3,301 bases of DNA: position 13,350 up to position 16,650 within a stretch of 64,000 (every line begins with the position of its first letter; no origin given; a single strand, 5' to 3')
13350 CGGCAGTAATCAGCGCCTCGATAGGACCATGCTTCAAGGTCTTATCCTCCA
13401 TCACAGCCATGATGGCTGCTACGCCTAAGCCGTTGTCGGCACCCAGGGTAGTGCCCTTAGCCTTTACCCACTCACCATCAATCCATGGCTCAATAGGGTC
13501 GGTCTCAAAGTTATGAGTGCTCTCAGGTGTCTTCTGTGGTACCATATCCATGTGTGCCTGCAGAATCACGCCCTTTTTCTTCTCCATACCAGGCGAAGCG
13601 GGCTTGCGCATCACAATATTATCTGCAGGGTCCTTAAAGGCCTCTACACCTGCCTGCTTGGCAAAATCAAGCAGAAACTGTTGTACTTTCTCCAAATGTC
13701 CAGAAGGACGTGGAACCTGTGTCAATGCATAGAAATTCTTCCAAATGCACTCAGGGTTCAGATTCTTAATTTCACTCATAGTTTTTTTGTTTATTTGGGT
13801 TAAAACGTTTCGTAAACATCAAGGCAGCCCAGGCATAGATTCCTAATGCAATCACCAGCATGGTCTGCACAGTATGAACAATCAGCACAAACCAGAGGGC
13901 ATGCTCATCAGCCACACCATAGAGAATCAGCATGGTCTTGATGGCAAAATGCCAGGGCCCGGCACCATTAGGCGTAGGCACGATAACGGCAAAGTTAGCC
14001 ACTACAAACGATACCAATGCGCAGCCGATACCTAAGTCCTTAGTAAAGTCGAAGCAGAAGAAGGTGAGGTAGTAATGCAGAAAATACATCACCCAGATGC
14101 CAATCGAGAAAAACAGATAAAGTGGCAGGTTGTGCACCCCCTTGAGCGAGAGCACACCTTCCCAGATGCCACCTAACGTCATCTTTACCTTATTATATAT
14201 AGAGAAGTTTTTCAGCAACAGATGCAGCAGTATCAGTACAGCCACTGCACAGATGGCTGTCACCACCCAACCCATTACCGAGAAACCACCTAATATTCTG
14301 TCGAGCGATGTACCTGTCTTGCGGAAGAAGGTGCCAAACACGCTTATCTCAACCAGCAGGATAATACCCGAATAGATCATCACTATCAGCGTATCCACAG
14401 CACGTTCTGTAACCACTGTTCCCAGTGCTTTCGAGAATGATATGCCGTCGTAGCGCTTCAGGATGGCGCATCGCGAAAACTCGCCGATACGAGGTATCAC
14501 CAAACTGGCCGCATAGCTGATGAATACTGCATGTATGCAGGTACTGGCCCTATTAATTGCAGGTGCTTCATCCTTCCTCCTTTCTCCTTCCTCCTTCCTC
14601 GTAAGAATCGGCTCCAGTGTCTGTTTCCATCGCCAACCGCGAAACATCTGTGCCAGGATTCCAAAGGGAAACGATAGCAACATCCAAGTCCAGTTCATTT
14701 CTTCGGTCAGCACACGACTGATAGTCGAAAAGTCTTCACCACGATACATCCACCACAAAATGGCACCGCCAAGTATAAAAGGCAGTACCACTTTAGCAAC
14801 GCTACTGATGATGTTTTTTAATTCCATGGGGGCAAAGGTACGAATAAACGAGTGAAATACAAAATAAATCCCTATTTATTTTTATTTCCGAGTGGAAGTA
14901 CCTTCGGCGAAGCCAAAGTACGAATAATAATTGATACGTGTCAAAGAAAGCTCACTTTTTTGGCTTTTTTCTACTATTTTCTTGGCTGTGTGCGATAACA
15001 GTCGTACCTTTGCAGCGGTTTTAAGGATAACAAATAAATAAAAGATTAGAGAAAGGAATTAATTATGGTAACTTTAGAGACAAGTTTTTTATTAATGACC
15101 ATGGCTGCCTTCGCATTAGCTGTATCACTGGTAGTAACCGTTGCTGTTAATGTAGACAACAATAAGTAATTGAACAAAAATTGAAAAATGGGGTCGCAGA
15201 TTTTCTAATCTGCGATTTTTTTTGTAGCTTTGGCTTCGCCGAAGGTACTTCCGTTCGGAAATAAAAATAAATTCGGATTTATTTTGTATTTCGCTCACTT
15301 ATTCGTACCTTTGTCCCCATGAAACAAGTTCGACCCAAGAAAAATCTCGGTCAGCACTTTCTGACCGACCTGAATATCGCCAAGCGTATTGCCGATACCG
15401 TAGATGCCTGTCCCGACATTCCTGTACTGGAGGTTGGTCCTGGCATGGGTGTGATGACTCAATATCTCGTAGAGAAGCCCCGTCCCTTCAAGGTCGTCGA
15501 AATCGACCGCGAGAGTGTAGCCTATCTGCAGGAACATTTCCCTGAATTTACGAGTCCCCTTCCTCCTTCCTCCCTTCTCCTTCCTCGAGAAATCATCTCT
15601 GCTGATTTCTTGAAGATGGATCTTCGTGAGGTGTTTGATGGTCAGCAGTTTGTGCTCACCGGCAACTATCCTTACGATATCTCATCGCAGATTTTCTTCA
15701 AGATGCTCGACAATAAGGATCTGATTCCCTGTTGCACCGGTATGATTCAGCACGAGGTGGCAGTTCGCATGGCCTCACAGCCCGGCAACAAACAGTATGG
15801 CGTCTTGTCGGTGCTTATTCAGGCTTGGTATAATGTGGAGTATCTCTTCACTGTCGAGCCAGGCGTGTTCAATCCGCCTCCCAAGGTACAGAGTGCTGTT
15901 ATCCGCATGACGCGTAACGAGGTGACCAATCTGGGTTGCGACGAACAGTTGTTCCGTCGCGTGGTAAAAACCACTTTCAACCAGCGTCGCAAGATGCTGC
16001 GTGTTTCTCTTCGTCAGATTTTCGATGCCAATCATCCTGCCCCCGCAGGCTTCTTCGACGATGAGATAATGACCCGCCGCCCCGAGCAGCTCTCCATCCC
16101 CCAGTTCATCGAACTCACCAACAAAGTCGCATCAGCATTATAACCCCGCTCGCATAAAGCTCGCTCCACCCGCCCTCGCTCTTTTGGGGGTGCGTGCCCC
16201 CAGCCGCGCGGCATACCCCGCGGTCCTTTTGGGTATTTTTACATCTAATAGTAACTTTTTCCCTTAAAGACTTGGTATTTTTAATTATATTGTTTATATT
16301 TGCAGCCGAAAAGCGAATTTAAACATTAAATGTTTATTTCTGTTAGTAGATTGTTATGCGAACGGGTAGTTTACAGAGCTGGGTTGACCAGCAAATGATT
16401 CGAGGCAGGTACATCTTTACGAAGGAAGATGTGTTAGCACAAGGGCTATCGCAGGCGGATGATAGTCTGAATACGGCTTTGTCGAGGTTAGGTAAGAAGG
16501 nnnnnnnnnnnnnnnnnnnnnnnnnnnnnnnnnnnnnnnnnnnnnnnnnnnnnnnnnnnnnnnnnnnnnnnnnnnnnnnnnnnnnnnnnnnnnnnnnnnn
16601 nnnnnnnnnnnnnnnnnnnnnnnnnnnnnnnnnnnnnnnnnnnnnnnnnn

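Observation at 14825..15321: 94-bp inverted repeat supplies twin outward promoters and start codons to two divergent genes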

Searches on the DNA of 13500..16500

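Call 7: search_rna_families(source=window, start=13500, end=16500, threshold=evalue, max_evalue=1)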
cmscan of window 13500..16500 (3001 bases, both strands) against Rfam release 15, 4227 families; matches with E-value up to 1: 0.
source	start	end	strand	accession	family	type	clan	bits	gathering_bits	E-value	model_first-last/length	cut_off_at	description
